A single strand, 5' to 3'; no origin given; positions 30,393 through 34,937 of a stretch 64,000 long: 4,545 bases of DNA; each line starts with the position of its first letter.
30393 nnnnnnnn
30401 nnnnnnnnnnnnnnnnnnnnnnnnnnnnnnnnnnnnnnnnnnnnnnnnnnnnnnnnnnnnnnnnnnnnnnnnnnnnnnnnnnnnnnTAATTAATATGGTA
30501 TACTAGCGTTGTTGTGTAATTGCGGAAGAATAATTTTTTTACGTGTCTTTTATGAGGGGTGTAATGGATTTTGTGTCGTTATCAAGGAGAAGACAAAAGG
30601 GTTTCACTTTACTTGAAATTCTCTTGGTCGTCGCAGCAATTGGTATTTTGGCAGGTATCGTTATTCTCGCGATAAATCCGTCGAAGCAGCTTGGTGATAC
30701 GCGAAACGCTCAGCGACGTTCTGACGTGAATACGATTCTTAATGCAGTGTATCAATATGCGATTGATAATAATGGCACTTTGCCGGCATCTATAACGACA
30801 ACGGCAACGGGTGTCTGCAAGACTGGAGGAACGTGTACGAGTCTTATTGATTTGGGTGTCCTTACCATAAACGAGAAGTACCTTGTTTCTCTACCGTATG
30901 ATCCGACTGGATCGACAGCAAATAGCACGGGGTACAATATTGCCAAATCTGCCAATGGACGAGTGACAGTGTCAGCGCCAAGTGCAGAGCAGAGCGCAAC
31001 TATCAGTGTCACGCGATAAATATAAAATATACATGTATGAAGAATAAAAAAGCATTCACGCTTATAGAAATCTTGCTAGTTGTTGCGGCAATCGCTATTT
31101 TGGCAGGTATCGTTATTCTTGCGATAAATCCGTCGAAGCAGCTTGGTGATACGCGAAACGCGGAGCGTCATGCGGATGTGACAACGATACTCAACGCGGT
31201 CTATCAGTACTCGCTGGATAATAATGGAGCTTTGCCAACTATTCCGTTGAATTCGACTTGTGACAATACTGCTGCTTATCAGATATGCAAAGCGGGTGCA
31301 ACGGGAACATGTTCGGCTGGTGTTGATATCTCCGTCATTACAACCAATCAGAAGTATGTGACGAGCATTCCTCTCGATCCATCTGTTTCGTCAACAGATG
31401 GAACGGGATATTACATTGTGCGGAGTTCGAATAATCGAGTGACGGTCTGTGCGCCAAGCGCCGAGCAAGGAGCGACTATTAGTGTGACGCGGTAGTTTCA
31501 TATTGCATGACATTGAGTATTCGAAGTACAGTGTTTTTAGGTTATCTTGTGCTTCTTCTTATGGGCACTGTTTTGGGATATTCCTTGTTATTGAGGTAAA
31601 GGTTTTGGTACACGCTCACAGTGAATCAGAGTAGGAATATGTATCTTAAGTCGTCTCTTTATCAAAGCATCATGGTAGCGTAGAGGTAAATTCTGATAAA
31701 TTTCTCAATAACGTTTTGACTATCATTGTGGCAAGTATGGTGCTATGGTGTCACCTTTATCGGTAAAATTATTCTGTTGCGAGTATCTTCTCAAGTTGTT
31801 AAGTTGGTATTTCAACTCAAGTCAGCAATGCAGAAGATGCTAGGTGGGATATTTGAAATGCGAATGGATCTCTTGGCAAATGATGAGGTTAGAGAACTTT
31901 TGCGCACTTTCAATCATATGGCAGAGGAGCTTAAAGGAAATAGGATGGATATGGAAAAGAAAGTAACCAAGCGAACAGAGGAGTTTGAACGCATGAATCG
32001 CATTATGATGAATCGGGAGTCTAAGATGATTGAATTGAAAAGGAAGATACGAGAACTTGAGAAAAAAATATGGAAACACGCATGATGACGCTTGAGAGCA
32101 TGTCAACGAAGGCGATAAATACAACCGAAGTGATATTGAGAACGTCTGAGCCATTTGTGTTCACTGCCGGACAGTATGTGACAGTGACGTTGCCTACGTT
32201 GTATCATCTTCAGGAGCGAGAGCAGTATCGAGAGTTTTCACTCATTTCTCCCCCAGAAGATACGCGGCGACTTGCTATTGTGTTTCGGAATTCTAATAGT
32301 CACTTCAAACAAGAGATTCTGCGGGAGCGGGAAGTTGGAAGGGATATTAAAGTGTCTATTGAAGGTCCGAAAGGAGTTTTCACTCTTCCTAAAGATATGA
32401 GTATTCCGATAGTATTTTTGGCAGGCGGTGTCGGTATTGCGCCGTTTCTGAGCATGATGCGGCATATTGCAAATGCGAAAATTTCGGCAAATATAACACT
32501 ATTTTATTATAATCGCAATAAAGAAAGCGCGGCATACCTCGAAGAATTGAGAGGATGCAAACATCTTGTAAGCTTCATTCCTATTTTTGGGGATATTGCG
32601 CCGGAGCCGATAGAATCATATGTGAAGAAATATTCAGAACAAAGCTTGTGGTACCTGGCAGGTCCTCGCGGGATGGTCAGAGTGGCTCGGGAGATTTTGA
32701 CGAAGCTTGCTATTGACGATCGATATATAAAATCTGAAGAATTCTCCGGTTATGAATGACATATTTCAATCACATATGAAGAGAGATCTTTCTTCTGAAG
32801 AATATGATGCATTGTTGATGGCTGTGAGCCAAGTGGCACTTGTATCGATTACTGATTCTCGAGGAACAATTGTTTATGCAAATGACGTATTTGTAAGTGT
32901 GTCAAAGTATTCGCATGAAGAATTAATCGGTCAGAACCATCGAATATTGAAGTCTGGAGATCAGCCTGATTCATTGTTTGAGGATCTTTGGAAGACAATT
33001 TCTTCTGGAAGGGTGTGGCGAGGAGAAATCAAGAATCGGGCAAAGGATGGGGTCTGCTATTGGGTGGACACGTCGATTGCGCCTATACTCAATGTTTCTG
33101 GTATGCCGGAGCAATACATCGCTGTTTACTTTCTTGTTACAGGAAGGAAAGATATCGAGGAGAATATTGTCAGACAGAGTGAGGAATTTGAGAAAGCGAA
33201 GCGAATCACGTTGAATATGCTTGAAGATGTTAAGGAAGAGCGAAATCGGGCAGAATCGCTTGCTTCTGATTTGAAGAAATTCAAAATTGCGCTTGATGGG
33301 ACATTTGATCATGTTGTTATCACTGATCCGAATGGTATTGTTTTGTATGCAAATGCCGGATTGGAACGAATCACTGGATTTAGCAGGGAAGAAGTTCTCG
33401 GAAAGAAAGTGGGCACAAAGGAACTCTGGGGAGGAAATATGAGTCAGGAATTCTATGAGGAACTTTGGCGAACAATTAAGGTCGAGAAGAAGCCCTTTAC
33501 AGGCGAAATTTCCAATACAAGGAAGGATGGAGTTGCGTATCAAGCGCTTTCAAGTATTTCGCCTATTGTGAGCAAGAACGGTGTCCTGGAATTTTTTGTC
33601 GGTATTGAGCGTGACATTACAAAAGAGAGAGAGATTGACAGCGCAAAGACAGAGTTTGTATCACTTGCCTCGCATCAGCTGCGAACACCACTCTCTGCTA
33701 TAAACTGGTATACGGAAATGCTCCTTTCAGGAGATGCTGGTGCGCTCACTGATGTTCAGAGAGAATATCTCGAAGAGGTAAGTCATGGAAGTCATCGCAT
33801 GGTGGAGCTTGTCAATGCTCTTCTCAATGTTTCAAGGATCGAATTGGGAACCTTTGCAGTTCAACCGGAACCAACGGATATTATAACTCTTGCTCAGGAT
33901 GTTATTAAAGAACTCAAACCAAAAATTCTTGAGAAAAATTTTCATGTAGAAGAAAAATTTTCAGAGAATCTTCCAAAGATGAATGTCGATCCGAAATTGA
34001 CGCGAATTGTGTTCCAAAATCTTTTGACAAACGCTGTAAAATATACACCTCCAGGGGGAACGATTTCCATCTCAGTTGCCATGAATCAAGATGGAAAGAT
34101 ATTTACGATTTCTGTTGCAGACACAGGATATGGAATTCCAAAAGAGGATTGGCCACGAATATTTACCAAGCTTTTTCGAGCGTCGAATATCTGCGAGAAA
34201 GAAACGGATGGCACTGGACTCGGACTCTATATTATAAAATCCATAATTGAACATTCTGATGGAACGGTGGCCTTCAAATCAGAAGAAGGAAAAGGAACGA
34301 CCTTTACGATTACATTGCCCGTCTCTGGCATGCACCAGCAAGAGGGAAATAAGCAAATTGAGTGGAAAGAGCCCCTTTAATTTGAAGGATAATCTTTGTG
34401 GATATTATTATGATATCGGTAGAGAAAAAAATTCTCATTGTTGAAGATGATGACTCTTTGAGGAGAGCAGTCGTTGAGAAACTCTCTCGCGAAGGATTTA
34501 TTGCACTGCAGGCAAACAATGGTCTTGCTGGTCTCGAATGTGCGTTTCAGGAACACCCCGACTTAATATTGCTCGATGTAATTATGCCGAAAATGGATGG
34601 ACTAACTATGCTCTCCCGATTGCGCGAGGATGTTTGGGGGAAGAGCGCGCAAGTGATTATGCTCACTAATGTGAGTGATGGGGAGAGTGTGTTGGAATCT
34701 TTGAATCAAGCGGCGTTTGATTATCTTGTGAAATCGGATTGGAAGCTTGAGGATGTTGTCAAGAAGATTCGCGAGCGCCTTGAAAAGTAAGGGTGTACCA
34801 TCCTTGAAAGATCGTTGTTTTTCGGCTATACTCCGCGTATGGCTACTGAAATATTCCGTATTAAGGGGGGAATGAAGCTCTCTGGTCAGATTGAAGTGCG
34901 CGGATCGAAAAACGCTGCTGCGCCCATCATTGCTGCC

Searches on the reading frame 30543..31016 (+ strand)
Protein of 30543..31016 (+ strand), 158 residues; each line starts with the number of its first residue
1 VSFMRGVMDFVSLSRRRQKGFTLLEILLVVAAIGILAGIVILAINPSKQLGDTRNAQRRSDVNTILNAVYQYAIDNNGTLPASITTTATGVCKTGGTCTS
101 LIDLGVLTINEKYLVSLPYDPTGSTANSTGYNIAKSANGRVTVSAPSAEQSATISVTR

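Call 4: search_protein_families(library=pfam, proteins=[window:30543-31016:+], max_evalue=1)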
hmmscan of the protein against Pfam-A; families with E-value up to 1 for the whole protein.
window:30543-31016:+ (158 aa): 1 family
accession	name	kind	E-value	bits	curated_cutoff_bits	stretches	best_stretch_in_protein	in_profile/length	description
PF07963.17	N_methyl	-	9.7e-08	31.7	21.2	1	15-40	1-26/27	Prokaryotic N-terminal methylation motif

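Call 5: search_protein_families(library=ncbifam, proteins=[window:30543-31016:+], max_evalue=1)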
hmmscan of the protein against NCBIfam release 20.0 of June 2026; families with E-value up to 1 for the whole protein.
window:30543-31016:+ (158 aa): 12 families
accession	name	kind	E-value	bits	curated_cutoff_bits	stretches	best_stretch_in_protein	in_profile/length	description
TIGR01708.2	typeII_sec_gspH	equivalog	5.3e-09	36.3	80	1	18-89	1-70/169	type II secretion system minor pseudopilin GspH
TIGR01710.1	typeII_sec_gspG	equivalog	8.1e-09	35.6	88.85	1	19-93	1-72/134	type II secretion system major pseudopilin GspG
TIGR02532.1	IV_pilin_GFxxxE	domain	7.9e-07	28.7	16.3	1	18-41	1-24/24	prepilin-type N-terminal cleavage/methylation domain-containing protein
NF041775.1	typeIV_PilA_Myxo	equivalog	8.9e-06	25.8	400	1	13-44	5-36/214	type IV pilin protein PilA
NF040999.1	pilin_ComGC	equivalog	0.00023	21.3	75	1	18-79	1-60/84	competence type IV pilus major pilin ComGC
NF007862.0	PRK10574.1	equivalog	0.00036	20.7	138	1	16-43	2-29/145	prepilin peptidase-dependent pilin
NF041013.1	T4P_ComGE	equivalog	0.00086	19.4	49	1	17-72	2-56/83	competence type IV pilus minor pilin ComGE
NF040982.1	ComGD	equivalog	0.0017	18.8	70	1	18-73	1-54/139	competence type IV pilus minor pilin ComGD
TIGR02596.1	TIGR02596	subfamily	0.0092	16.1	70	1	21-47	1-27/196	Verru_Chthon cassette protein D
NF007800.0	PRK10506.1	equivalog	0.015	15.1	158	1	15-87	5-75/163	prepilin peptidase-dependent protein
NF041002.1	pilin_ComGF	equivalog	0.049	13.9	80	1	18-61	1-44/139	competence type IV pilus minor pilin ComGF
TIGR02523.1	type_IV_pilV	equivalog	0.21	12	52.2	1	18-64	1-45/139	type IV pilus modification protein PilV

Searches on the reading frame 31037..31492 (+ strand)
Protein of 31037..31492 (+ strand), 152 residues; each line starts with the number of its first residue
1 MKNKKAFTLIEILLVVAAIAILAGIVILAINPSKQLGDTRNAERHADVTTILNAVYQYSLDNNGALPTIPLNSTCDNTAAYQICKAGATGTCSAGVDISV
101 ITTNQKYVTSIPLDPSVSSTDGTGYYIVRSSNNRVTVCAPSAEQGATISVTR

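Call 4: search_protein_families(library=pfam, proteins=[window:31037-31492:+], max_evalue=1)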
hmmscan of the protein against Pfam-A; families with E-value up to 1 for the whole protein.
window:31037-31492:+ (152 aa): 1 family
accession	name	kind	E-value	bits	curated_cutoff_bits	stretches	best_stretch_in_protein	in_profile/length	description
PF07963.17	N_methyl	-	3.2e-06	26.9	21.2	1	1-26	1-26/27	Prokaryotic N-terminal methylation motif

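Call 5: search_protein_families(library=ncbifam, proteins=[window:31037-31492:+], max_evalue=1)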
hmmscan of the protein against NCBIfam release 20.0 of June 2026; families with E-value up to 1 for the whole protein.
window:31037-31492:+ (152 aa): 10 families
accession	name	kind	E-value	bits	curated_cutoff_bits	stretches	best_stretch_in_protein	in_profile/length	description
TIGR01710.1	typeII_sec_gspG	equivalog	7.2e-07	29.3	88.85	1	5-68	1-61/134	type II secretion system major pseudopilin GspG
TIGR02532.1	IV_pilin_GFxxxE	domain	1.9e-05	24.3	16.3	1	5-27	2-24/24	prepilin-type N-terminal cleavage/methylation domain-containing protein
TIGR01708.2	typeII_sec_gspH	equivalog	2.1e-05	24.6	80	1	6-36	3-34/169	type II secretion system minor pseudopilin GspH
NF040999.1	pilin_ComGC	equivalog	3.3e-05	24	75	1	4-64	1-59/84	competence type IV pilus major pilin ComGC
NF041013.1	T4P_ComGE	equivalog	0.00015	21.8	49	1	2-61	1-59/83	competence type IV pilus minor pilin ComGE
NF007862.0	PRK10574.1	equivalog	0.00017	21.8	138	1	1-58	1-49/145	prepilin peptidase-dependent pilin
NF040982.1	ComGD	equivalog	0.0012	19.3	70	1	4-32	1-29/139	competence type IV pilus minor pilin ComGD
TIGR02596.1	TIGR02596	subfamily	0.024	14.7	70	1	7-32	1-26/196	Verru_Chthon cassette protein D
NF041002.1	pilin_ComGF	equivalog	0.043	14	80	1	4-47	1-44/139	competence type IV pilus minor pilin ComGF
NF041775.1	typeIV_PilA_Myxo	equivalog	0.069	13.1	400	1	4-29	10-35/214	type IV pilin protein PilA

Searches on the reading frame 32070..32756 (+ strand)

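Call 30: search_protein_families(library=pfam, proteins=[window:32070-32756:+], max_evalue=0.00001)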
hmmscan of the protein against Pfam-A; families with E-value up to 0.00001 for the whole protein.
window:32070-32756:+ (229 aa): 1 family
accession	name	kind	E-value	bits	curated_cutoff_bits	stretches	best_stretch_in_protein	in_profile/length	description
PF00175.26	NAD_binding_1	-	4.4e-11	43.8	22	1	116-162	1-48/109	Oxidoreductase NAD-binding domain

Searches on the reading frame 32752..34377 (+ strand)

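Call 30: search_protein_families(library=pfam, proteins=[window:32752-34377:+], max_evalue=0.00001)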
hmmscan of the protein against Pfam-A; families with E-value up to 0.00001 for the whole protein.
window:32752-34377:+ (542 aa): 7 families
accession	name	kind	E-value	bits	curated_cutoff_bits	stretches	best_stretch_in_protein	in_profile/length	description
PF13426.13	PAS_9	-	1.7e-31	109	27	2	186-291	2-103/103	PAS domain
PF02518.31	HATPase_c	-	1.8e-27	96.4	26.4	1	413-524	2-109/111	Histidine kinase-, DNA gyrase B-, and HSP90-like ATPase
PF00989.32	PAS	-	2.9e-24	85.7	22.6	2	186-289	12-113/113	PAS fold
PF08447.18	PAS_3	-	3.2e-21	75.9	25.6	2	40-125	1-88/89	PAS fold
PF00512.31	HisKA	-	1.7e-16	60.4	26.9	1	298-365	1-65/66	His Kinase A (phospho-acceptor) domain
PF08448.16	PAS_4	-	5.6e-16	59.2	23.1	1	186-294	6-110/110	PAS fold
PF13581.12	HATPase_c_2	-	7.3e-06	26.5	27.4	0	424-521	39-126/127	Histidine kinase-like ATPase domain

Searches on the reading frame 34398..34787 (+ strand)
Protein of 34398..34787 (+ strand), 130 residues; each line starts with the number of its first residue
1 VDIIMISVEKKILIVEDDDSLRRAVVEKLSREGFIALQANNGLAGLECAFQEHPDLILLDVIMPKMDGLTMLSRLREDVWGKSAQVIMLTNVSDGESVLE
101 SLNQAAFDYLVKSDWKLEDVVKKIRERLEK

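Call 30: search_protein_families(library=pfam, proteins=[window:34398-34787:+], max_evalue=0.00001)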
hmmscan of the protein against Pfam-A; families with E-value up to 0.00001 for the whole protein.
window:34398-34787:+ (130 aa): 1 family
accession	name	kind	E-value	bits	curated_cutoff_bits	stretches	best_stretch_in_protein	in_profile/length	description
PF00072.30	Response_reg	-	1.4e-22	80.4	30.2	1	12-124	1-110/111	Response regulator receiver domain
